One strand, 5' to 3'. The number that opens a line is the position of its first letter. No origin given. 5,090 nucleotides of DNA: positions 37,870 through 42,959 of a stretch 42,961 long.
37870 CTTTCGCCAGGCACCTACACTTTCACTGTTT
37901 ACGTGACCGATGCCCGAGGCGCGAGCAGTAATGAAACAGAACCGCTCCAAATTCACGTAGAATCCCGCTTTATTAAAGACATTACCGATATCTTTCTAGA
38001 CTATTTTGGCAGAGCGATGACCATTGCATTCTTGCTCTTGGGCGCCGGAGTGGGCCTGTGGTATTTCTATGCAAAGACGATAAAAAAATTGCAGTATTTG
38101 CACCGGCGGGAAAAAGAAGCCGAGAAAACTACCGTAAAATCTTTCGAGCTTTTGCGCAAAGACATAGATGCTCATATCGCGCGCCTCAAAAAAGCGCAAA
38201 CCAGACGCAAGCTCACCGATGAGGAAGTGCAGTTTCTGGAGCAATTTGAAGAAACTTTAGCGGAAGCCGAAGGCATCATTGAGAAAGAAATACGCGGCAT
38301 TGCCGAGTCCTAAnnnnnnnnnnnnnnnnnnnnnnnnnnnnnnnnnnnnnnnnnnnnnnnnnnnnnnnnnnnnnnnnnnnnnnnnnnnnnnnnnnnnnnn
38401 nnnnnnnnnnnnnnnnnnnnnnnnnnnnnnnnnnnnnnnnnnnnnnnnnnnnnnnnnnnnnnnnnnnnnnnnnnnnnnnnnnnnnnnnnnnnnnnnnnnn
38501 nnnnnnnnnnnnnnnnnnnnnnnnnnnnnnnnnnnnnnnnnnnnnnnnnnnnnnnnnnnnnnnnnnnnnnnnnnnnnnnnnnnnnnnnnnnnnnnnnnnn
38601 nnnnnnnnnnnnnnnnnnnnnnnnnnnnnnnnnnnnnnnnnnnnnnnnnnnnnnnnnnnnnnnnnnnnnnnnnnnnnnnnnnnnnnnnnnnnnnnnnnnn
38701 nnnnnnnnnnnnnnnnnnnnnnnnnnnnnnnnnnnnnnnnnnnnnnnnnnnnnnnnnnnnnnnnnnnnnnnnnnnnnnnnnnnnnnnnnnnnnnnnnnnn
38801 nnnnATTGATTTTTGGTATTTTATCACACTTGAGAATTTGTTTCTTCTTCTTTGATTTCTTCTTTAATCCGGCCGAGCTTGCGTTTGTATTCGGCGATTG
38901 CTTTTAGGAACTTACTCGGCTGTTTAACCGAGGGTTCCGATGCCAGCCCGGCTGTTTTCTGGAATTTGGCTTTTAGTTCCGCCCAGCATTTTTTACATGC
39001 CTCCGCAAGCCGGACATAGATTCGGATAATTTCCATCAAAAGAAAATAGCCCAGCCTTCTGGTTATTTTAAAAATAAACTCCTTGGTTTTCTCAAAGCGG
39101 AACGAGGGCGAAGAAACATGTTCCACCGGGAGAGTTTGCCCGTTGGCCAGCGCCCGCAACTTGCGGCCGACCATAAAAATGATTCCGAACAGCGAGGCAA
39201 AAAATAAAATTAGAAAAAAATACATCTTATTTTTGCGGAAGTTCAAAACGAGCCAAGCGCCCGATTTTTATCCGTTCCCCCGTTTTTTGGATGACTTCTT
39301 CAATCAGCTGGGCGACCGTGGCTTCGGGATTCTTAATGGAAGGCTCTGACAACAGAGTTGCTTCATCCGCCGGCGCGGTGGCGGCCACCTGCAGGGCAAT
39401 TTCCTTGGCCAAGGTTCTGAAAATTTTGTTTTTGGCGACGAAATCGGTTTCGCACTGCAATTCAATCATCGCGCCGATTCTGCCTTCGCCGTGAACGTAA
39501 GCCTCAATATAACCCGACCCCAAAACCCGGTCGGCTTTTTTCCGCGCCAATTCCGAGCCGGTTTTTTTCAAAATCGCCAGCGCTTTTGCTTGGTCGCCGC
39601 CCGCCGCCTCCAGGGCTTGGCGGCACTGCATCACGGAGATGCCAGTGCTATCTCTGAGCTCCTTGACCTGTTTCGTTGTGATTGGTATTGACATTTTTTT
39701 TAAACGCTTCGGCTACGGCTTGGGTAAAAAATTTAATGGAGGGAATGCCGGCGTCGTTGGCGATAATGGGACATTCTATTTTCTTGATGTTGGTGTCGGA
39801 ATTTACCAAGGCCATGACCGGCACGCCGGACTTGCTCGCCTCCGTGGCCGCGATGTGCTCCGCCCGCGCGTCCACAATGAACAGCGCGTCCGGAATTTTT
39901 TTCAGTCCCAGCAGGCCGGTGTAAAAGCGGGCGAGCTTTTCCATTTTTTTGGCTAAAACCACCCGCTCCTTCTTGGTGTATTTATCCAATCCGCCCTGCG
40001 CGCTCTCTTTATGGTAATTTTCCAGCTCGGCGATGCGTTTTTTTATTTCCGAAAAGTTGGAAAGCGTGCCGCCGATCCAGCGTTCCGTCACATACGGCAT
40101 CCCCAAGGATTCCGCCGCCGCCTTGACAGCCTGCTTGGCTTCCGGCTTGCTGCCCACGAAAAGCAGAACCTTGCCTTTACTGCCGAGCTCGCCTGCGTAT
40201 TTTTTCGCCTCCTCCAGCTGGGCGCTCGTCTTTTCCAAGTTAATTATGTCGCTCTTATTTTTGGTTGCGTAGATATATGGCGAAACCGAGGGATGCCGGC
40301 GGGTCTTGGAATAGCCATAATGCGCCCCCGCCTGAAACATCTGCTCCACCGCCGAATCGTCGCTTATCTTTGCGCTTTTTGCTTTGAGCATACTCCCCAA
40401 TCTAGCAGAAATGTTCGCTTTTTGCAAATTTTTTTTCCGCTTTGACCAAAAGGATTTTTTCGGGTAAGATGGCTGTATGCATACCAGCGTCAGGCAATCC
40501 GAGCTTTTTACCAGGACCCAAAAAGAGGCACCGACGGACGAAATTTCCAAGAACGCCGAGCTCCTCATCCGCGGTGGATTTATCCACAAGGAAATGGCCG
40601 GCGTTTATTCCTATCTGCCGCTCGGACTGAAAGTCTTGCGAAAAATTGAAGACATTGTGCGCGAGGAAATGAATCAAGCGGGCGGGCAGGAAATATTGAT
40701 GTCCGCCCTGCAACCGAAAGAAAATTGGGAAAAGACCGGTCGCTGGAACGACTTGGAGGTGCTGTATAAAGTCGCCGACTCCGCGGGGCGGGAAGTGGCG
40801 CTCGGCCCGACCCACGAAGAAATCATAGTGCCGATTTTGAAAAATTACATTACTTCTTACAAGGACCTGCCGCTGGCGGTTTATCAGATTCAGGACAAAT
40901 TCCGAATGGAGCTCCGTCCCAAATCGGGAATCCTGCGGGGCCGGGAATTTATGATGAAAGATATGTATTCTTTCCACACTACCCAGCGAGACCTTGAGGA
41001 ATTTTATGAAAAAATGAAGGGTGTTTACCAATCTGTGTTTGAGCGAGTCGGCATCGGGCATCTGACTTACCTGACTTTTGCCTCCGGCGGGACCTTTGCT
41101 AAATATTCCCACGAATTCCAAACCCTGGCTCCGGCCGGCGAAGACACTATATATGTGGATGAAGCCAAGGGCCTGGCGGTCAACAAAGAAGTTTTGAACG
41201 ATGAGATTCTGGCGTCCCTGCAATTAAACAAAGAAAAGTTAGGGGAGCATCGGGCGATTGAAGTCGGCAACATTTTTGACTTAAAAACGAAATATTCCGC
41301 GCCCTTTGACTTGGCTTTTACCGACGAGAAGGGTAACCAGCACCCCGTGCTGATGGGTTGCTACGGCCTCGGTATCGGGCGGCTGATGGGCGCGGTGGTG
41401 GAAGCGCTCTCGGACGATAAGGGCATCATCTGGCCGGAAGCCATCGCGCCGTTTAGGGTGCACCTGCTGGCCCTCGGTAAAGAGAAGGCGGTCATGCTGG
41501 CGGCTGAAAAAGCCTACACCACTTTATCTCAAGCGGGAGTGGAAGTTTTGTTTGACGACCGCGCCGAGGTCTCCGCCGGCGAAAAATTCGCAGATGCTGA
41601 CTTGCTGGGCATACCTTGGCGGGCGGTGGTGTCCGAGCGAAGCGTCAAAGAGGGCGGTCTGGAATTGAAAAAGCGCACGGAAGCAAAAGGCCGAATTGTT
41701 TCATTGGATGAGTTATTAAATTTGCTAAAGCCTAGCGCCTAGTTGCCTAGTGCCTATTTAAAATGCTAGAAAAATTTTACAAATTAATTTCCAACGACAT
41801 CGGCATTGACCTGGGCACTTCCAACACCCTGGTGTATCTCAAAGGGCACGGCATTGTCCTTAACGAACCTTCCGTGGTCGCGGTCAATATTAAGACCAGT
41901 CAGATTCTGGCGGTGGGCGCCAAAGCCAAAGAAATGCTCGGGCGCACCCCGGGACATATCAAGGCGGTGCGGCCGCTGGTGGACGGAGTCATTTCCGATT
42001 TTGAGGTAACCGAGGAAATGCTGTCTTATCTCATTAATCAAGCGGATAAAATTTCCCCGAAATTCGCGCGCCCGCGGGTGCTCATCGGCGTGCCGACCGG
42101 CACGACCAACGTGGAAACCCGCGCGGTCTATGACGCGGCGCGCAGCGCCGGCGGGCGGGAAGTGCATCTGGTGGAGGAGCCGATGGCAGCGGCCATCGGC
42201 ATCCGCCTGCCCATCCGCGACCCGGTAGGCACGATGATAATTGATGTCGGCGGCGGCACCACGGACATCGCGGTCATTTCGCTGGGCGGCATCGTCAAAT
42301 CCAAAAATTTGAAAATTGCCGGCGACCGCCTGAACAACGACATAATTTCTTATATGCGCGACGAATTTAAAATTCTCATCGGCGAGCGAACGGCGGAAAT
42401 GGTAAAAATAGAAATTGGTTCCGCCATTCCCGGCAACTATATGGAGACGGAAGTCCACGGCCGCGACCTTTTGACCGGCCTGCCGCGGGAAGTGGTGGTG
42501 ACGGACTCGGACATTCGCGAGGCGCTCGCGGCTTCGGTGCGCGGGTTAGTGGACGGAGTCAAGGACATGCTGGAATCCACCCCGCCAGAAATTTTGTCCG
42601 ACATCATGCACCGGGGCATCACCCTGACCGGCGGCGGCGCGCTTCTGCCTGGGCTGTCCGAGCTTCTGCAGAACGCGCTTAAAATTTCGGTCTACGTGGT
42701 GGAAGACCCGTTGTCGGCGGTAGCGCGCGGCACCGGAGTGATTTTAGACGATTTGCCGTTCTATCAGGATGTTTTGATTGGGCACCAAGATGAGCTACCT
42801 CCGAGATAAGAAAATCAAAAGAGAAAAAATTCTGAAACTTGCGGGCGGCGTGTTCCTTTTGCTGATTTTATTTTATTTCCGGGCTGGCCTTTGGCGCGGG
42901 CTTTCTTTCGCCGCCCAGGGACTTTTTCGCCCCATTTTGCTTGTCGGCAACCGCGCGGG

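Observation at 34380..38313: Adjacent dockerin protein and two membrane-anchored cohesin-like proteins: a possible cohesin-dockerin surface scaffold in a reduced genome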

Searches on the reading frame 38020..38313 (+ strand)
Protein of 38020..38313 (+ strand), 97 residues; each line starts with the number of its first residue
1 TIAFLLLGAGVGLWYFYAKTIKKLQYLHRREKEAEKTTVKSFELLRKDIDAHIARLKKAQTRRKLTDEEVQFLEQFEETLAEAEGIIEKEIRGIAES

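Call 66: search_protein_families(library=pfam, proteins=[window:38020-38313:+], max_evalue=1)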
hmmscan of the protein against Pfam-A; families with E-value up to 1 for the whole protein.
window:38020-38313:+ (97 aa): 8 families
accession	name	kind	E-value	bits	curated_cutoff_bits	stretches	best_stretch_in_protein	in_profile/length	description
PF20400.3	BAR_4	-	0.016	15.4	27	1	22-75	16-71/192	BAR-like domain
PF14357.11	DUF4404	-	0.027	15.5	27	1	20-87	4-71/83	Domain of unknown function (DUF4404)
PF14399.12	BtrH_N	-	0.031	14.9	29.7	1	4-44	24-65/134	Butirosin biosynthesis protein H, N-terminal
PF03114.23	BAR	-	0.032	14.3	28.5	1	19-84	122-190/234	BAR domain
PF08771.16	FRB_dom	-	0.049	14.3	24.7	1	51-89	32-73/99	FKBP12-rapamycin binding domain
PF18579.7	Raf1_HTH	-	0.19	11.9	27.3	1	7-25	9-27/61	Rubisco accumulation factor 1 helix turn helix domain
PF11808.13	PhoR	-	0.33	11.8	27.1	0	4-64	28-85/86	Phosphate regulon sensor protein PhoR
PF09429.15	Wbp11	-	0.4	11.5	24.3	1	33-82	23-75/78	WW domain binding protein 11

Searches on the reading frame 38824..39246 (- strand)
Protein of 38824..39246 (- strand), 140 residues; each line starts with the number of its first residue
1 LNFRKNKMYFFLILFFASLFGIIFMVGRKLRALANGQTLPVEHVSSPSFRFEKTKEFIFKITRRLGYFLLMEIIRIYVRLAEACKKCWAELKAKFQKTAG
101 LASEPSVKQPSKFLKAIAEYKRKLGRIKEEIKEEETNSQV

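Call 66: search_protein_families(library=pfam, proteins=[window:38824-39246:-], max_evalue=1)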
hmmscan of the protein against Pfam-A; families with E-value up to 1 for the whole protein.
window:38824-39246:- (140 aa): 1 family
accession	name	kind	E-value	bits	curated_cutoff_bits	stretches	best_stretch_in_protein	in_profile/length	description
PF14489.11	QueF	-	0.12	13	27.3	1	73-109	40-76/81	QueF-like protein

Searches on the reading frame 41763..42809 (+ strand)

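Call 82: search_protein_families(library=pfam, proteins=[window:41763-42809:+], max_evalue=0.001)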
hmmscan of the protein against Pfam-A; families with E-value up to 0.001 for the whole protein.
window:41763-42809:+ (348 aa): 6 families
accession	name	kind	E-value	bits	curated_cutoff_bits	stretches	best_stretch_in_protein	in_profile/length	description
PF06723.19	MreB_Mbl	-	7.9e-134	446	27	1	10-330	1-321/327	MreB/Mbl protein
PF14450.12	FtsA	-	3.5e-13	50.5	31.8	1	159-314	2-111/127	Cell division protein FtsA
PF00012.26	HSP70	-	5.9e-10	38.4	20.6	1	81-204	112-240/599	Hsp70 protein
PF00022.25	Actin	-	3.5e-08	32.9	27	0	36-201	31-190/410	Actin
PF11104.14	PilM_2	-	3.9e-06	26.5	27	0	286-318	278-309/340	Type IV pilus assembly protein PilM;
PF06277.17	EutA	-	0.0005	19.5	27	0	159-213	147-205/475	Ethanolamine utilisation protein EutA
